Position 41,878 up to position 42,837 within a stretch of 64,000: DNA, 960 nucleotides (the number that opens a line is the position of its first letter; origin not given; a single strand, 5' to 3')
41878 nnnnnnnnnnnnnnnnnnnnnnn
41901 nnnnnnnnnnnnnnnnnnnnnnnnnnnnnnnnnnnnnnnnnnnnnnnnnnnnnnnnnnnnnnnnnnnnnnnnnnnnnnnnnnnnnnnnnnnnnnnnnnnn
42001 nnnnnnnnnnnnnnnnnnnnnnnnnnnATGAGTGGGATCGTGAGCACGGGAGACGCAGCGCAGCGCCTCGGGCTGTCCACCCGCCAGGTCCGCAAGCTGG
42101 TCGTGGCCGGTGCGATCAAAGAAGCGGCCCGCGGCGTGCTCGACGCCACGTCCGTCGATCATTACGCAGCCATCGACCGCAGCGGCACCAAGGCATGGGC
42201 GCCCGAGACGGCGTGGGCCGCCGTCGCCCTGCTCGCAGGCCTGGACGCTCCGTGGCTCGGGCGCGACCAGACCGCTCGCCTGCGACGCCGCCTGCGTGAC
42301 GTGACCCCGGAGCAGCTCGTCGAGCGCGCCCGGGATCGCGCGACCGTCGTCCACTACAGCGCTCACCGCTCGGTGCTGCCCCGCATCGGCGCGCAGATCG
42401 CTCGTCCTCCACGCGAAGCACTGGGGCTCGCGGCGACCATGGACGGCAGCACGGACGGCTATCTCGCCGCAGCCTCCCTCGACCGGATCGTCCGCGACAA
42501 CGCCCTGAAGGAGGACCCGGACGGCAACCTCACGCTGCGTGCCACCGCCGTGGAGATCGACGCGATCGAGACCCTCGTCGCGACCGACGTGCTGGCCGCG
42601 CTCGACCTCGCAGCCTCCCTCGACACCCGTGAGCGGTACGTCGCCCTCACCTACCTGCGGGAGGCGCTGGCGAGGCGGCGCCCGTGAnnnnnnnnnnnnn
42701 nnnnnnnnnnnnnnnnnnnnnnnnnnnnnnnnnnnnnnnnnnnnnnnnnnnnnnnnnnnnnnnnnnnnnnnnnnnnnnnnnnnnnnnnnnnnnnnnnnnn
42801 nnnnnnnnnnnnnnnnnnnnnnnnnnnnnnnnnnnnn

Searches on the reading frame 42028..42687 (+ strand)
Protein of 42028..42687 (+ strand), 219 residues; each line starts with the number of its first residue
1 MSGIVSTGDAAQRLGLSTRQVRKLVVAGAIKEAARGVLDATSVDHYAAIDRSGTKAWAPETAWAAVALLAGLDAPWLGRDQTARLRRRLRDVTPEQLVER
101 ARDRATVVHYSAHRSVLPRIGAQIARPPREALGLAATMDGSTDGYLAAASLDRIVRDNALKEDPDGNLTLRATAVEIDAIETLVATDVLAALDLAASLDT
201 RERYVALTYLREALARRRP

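Call 4: search_protein_families(library=pfam, proteins=[window:42028-42687:+], max_evalue=1)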
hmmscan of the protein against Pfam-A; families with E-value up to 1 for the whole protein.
window:42028-42687:+ (219 aa): 4 families
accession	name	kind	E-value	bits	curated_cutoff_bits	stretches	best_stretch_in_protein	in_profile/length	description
PF13338.12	AbiEi_4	-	2.8e-05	24.6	25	1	3-37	12-45/49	Transcriptional regulator, AbiEi antitoxin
PF12728.13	HTH_17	-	0.013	16.2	27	1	6-33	3-30/51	Helix-turn-helix domain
PF00376.29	MerR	-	0.026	14.8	28.2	1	6-33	1-28/38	MerR family regulatory protein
PF09952.14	AbiEi_2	-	0.036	14.8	21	1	145-210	70-138/143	Transcriptional regulator, AbiEi antitoxin, Type IV TA system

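Call 5: search_protein_families(library=padloc, proteins=[window:42028-42687:+], max_evalue=1)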
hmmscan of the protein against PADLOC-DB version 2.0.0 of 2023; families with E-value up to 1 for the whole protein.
window:42028-42687:+ (219 aa): 2 families
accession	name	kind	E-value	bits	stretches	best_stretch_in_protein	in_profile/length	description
PDLC04133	mad1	-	0.0078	14.5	1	5-35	6-36/60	mads_1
PDLC02256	AbiEi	-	0.024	12.6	1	3-154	15-168/174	AbiEi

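Call 6: search_protein_families(library=ncbifam, proteins=[window:42028-42687:+], max_evalue=1)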
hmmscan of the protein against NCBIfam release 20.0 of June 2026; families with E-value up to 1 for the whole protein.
window:42028-42687:+ (219 aa): 2 families
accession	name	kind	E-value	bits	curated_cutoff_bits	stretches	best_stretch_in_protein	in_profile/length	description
TIGR01764.1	excise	domain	0.056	13.8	28.8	1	6-31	3-28/49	excisionase family DNA-binding protein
NF033594.2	transpos_ISNCY_2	equivalog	0.16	11.1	250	1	5-26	11-32/368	ISNCY family transposase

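Call 9: search_solved_structures(query=window:42028-42687:+, max_evalue=10)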
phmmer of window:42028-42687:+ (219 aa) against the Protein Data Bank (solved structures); distinct sequences matched with E-value up to 10: 1.
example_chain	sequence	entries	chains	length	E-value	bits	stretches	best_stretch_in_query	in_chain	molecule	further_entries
30vh_A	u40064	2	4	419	0.37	14.1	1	39-75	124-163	L-amino acid ligase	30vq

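Call 11: find_homologous_proteins(query=window:42028-42687:+)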
Query window:42028-42687:+ (219 aa): 49 proteins with E <= 0.001 among 8000 candidates.
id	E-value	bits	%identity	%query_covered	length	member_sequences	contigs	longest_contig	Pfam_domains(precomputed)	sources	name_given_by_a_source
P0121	4.3e-129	446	100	100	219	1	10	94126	-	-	-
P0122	3.9e-126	437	100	98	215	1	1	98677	-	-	-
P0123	4.3e-114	397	91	100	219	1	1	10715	-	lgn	-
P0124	3.5e-106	372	87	100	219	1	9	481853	PF13338.13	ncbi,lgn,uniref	ncbi:type IV toxin-antitoxin system AbiEi family antitoxin domain-containing protein [Cellulomonas s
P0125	7.9e-106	370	86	98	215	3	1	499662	-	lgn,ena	-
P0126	8.9e-99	347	82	96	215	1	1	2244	-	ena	-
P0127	1.1e-82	295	70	98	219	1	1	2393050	PF13338.13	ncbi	ncbi:type IV toxin-antitoxin system AbiEi family antitoxin domain-containing protein [Cellulomonas s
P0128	2.9e-66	241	59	100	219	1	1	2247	-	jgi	jgi:hypothetical protein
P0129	4.4e-63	231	56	100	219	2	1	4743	-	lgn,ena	-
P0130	2.8e-57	212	53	98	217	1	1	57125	-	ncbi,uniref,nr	ncbi:hypothetical protein [Cellulomonas triticagri]|uniref:Uncharacterized protein n=1 Tax=Cellulomo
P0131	5.7e-54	201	54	99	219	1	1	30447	-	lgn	-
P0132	3.9e-51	192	51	96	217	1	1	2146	-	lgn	-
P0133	5.3e-50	188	50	98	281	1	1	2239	-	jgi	-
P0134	7.6e-48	181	50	99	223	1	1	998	-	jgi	jgi:hypothetical protein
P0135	9.8e-47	178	49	84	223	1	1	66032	PF12728.14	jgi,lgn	jgi:hypothetical protein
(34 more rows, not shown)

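Call 25: search_solved_structures(query=A2, max_evalue=10, show_alignments=2)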
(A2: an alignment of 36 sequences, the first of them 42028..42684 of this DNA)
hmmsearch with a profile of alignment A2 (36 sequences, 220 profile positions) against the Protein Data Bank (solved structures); distinct sequences matched with E-value up to 10: 2.
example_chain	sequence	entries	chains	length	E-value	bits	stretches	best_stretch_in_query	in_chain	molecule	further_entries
4j2n_A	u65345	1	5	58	0.00053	23.3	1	5-45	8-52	Gp37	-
30ga_I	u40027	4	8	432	1.9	11.7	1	3-34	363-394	TniQ.1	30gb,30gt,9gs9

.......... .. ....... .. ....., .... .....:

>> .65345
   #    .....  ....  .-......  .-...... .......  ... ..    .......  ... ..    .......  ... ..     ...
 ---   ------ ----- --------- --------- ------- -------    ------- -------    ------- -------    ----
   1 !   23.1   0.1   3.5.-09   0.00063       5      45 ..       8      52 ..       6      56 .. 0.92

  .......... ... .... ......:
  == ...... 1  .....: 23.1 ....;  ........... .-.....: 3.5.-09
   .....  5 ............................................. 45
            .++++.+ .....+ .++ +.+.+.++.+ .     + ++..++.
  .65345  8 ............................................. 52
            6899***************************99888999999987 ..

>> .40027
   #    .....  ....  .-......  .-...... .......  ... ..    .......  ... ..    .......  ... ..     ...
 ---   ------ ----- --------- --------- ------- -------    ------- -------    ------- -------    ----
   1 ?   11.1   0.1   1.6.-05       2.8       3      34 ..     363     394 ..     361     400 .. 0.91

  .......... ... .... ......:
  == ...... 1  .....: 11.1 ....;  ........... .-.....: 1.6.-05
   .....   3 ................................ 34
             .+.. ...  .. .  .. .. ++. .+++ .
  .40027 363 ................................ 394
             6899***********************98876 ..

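Call 26: search_protein_families(library=pfam, alignment_id=A2, max_evalue=0.01)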
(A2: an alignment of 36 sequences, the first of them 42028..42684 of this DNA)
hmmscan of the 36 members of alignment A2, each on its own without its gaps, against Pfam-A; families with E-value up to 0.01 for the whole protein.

A. member 1, window:42028-42684:+ (219 aa): 1 family
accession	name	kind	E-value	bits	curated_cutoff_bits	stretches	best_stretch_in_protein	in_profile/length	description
PF13338.12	AbiEi_4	-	2.8e-05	24.6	25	1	3-37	12-45/49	Transcriptional regulator, AbiEi antitoxin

B. families by the number of members that match (of 36 scanned): 10 families
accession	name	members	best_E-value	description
PF12728.13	HTH_17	29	1e-09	Helix-turn-helix domain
PF13338.12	AbiEi_4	26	4.4e-07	Transcriptional regulator, AbiEi antitoxin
PF00376.29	MerR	18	0.00017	MerR family regulatory protein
PF13384.12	HTH_23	11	0.001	Homeodomain-like domain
PF21531.3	Rv2175c_wHTH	4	0.00011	DNA-binding protein Rv2175c, wHTH domain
PF13551.12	HTH_29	2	0.0024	Winged helix-turn helix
PF13411.12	MerR_1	1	0.0034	MerR HTH family regulatory protein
PF19679.4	DUF6181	1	0.0042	Family of unknown function (DUF6181)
PF21086.3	ACT_PSP_2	1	0.0072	ACT domain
PF13412.12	HTH_24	1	0.0099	Winged helix-turn-helix DNA-binding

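Call 33: predict_structure(alignment_id=A2)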
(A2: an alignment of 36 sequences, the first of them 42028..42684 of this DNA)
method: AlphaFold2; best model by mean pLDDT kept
length: 219 residues; sequences in the alignment: 36
mean_pLDDT: 89.5   pTM: 0.72
mean pLDDT of the five models: 89.5, 89.5, 88.0, 87.5, 87.3
residues with pLDDT >= 90: 144; 70-90: 61; 50-70: 12; < 50: 2
segments of 3 or more residues with pLDDT < 50: none
pLDDT, mean of each block of 10 residues (from residue 1): 85 88 88 91 78 75 96 94 95 92 94 95 89 70 94 96 95 91 92 88 92 91
secondary structure, 60 per line:
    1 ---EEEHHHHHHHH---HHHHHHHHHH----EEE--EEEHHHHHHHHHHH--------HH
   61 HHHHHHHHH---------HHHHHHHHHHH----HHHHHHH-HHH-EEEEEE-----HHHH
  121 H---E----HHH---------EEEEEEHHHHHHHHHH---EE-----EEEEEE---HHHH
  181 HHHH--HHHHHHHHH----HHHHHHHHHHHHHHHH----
elements in order: E4-6 H7-14 H18-27 E32-34 E37-39 H40-50 H59-69 H79-89 H94-100 E106-111 H117-121 E142-147 H148-157 E168-173 H177-184 H187-195 H200-215

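Call 37: fold_search(model_id=the predicted structure, library=pdb)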
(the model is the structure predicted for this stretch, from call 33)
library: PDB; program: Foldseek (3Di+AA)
matches with E <= 10: 251; with E <= 0.001: 0
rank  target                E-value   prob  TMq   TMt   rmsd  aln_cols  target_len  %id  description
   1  5c8d_H                1.2e-01  0.30  0.21  0.17  14.6       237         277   11  Crystal structure of full-length Thermus thermophilus CarH bound to adenosylcobalamin (dark state) (released 2015-09-30)
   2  4j2n_C                1.9e-01  1.00  0.18  0.66   3.2        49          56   31  Crystal Structure of mycobacteriophage Pukovnik Xis (released 2013-10-23)
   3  4p9f_A                2.1e-01  0.38  0.22  0.23   8.6       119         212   18  E. coli McbR/YncC (released 2015-01-14)
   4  4j2n_A                2.4e-01  1.00  0.19  0.74   2.6        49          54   31  Crystal Structure of mycobacteriophage Pukovnik Xis (released 2013-10-23)
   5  8ftv                  2.4e-01  0.09  0.20  0.15  15.9       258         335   14  SgvM methyltransferase triple variant (M144V/F329V/T331A) with SAH and 2-oxo-4-phenylbutanoic acid (released 2023-11-01)
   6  4o5v                  2.6e-01  0.44  0.17  0.18  10.3       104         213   15  Crystal structure of T. acidophilum IdeR (released 2014-11-05)
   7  8dgl_B                3.1e-01  0.97  0.18  0.50   2.8        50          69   26  Crystal Structure of the RdfS Excisionase (released 2022-10-05)
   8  8dgl_A                3.2e-01  0.97  0.18  0.51   2.8        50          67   26  Crystal Structure of the RdfS Excisionase (released 2022-10-05)
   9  5c8d_F                3.6e-01  0.20  0.22  0.18  14.3       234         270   14  Crystal structure of full-length Thermus thermophilus CarH bound to adenosylcobalamin (dark state) (released 2015-09-30)
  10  5i44_B                3.8e-01  0.96  0.19  0.52   2.8        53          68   17  Structure of RacA-DNA complex; P21 form (released 2016-05-04)
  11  5c8e_G                3.8e-01  0.20  0.21  0.17  14.6       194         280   14  Crystal structure of Thermus thermophilus CarH bound to adenosylcobalamin and a 26-bp DNA segment (released 2015-09-30)
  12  8fts                  3.8e-01  0.08  0.19  0.14  16.4       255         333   14  SgvM methyltransferase with SAH and alpha-ketoleucine (released 2023-11-01)
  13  2x4h_B                5.1e-01  0.23  0.17  0.25  10.2       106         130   14  Crystal Structure of the hypothetical protein SSo2273 from Sulfolobus solfataricus (released 2010-07-21)
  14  2x4h_C                5.1e-01  0.23  0.17  0.25  10.4       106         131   14  Crystal Structure of the hypothetical protein SSo2273 from Sulfolobus solfataricus (released 2010-07-21)
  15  5i44_I                5.4e-01  0.91  0.19  0.53   2.8        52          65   17  Structure of RacA-DNA complex; P21 form (released 2016-05-04)
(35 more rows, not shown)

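Call 54: find_encoding_contigs(protein=P0124, flank=6000, max_places=4)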
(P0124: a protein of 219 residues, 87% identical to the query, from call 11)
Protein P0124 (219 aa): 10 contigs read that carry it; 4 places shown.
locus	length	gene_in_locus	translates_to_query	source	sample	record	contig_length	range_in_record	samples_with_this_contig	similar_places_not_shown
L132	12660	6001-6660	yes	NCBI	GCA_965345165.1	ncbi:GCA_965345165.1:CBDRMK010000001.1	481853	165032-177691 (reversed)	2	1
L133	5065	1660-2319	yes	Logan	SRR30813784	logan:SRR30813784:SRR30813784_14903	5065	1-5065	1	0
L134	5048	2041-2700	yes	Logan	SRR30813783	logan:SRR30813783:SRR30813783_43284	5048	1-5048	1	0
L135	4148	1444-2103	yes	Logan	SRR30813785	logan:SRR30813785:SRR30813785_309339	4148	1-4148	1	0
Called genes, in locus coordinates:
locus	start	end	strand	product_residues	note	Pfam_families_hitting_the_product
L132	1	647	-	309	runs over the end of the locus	PF00254:FKBP_C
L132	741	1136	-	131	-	PF01638:HxlR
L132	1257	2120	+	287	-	PF01073:3Beta_HSD (faint), PF05368:NmrA, PF08659:KR (faint), PF13460:NAD_binding_10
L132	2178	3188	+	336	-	PF00296:Bac_luciferase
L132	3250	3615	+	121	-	-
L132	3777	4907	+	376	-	PF01988:VIT1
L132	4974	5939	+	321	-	PF08021:FAD_binding_9, PF04954:SIP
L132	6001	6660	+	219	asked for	PF13338:AbiEi_4 (weak)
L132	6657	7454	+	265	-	-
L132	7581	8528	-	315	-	PF02275:CBAH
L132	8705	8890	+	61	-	-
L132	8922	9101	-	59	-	-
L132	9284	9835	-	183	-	-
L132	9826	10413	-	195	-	PF04542:Sigma70_r2, PF22029:PhyR_sigma2 (weak), PF08281:Sigma70_r4_2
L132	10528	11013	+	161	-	PF03780:Asp23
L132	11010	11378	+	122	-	-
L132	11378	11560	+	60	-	-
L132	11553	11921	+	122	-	-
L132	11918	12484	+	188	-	PF19803:DUF6286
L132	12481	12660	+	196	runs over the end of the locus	-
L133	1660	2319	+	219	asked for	PF13338:AbiEi_4 (weak)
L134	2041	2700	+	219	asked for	PF13338:AbiEi_4 (weak)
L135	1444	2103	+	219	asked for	PF13338:AbiEi_4 (weak)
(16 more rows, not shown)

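Call 55: find_encoding_contigs(protein=P0123, flank=6000, max_places=3)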
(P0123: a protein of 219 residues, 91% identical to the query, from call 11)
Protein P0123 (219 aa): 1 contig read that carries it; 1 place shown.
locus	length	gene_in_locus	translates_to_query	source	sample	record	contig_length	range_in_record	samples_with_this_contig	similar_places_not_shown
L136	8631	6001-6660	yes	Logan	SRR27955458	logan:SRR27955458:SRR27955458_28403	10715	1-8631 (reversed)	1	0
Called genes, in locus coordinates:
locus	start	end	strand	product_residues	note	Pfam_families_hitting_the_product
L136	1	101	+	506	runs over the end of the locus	PF06527:TniQ (weak)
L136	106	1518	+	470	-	PF06527:TniQ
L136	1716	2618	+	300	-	PF18728:HEPN_AbiV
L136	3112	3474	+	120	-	-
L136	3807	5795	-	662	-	-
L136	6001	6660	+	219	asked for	-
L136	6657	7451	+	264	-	-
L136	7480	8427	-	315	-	PF02275:CBAH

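Call 57: search_protein_families(library=padloc, alignment_id=A2, max_evalue=0.1)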
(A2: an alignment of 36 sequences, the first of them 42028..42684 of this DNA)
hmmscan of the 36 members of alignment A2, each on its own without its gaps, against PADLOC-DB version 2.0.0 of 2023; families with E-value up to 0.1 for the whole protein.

A. member 1, window:42028-42684:+ (219 aa): 2 families
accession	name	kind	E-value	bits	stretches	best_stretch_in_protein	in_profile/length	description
PDLC04133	mad1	-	0.0078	14.5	1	5-35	6-36/60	mads_1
PDLC02256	AbiEi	-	0.024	12.6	1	3-154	15-168/174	AbiEi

B. families by the number of members that match (of 36 scanned): 12 families
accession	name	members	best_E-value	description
PDLC04133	mad1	25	2.8e-08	mads_1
PDLC02225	AbiEi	14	0.0017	AbiEi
PDLC02256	AbiEi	10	0.00012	AbiEi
PDLC02239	AbiEi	6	0.0011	AbiEi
PDLC02228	AbiEi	5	0.00015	AbiEi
PDLC01150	HEAT_CxxC_PDDEXK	3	0.036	HEAT_CxxC_PD-DEXK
PDLC02265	AbiEi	2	0.011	AbiEi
PDLC01457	WYL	2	0.062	"CAS-I,CAS-II,CAS-III,CAS-IV,CAS-V,CAS-VI; associated_signaling"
PDLC03252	MTase_II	1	0.0025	Type II methyltransferase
PDLC02260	AbiEi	1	0.0086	AbiEi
PDLC02233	AbiEi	1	0.0094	AbiEi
PDLC01736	TniQ_IF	1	0.022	TniQ_1_I-F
